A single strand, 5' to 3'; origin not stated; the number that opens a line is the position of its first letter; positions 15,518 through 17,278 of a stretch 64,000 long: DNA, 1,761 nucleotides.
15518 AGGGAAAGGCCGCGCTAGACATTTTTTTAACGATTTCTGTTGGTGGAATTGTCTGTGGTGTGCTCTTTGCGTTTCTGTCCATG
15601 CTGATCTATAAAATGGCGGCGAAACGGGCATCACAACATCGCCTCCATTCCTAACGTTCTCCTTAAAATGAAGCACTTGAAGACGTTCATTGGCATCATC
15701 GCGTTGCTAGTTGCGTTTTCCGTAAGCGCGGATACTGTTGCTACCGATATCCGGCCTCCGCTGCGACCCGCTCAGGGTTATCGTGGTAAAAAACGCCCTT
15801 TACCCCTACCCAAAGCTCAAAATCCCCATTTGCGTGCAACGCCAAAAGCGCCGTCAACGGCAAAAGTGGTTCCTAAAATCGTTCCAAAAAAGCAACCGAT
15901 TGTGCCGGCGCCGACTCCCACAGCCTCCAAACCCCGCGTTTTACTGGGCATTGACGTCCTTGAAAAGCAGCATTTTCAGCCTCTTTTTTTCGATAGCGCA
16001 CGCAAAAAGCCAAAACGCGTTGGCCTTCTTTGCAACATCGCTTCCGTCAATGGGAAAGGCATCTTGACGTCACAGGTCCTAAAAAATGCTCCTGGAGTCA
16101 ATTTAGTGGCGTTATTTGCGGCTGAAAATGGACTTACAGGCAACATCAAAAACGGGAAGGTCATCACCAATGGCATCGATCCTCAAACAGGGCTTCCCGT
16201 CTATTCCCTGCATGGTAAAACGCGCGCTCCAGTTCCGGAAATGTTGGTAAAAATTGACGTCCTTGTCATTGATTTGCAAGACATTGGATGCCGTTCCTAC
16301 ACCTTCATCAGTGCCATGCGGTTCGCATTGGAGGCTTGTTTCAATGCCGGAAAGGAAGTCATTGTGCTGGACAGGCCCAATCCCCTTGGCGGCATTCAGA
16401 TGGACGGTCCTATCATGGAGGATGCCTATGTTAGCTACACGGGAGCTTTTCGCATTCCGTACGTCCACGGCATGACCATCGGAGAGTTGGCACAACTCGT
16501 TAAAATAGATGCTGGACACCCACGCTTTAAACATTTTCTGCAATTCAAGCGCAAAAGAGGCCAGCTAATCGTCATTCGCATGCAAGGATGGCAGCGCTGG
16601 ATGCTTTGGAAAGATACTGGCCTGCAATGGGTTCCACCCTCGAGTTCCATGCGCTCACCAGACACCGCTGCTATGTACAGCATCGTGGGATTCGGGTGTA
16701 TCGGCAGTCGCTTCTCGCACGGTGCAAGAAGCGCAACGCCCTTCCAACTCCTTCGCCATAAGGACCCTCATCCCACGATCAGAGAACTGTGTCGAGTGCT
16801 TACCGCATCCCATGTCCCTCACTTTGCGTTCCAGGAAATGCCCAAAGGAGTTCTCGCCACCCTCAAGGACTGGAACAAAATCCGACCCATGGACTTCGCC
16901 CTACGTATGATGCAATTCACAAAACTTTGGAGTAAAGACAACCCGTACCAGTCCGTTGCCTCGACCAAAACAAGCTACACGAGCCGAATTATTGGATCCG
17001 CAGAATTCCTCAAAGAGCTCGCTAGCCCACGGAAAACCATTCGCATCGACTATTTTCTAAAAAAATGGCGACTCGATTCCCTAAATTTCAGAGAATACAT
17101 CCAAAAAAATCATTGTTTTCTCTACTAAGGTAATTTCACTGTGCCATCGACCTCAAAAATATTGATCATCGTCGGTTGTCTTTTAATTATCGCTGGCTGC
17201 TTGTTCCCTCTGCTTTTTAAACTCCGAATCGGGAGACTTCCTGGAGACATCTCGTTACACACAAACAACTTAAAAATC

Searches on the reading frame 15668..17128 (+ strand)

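Call 95: search_protein_families(library=pfam, proteins=[window:15668-17128:+], max_evalue=0.01)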
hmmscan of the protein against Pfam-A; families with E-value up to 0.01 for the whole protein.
window:15668-17128:+ (486 aa): 2 families
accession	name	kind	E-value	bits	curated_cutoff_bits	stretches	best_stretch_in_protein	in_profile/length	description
PF07075.17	NamZ_N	-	2.7e-69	233.1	26.9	1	118-331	1-202/203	Exo-beta-N-acetylmuramidase NamZ, N-terminal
PF20732.2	NamZ_C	-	0.0011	20.2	25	1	347-480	12-148/152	Exo-beta-N-acetylmuramidase NamZ, C-terminal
